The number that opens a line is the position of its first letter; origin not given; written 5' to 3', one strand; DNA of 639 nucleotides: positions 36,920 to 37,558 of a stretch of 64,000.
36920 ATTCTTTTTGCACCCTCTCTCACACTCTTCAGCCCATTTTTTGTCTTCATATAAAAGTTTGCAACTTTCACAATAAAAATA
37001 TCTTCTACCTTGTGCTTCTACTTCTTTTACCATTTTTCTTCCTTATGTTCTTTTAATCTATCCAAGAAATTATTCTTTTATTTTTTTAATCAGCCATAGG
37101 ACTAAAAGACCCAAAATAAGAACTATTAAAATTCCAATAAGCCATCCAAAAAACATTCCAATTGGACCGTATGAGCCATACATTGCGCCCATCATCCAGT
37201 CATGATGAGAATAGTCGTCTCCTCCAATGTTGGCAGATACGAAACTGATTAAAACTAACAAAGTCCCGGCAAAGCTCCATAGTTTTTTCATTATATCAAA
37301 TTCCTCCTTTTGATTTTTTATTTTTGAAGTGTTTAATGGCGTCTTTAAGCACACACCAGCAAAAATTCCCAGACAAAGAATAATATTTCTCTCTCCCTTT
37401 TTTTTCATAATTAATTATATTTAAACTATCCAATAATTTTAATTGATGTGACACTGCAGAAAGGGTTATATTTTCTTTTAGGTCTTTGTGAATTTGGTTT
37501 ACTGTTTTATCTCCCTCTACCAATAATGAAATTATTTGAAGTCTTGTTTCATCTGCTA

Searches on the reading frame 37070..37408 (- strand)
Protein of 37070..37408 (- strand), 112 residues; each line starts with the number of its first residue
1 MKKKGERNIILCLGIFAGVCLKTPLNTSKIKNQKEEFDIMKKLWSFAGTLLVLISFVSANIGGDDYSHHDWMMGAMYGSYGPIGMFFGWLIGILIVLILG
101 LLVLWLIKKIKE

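Call 37: search_protein_families(library=pfam, proteins=[window:37070-37408:-], max_evalue=0.001)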
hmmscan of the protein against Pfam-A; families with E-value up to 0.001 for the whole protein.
window:37070-37408:- (112 aa): 1 family
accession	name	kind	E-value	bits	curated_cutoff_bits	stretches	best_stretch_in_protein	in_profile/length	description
PF04893.22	Yip1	-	0.0005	20.4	28.6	1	40-108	14-85/173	Yip1 domain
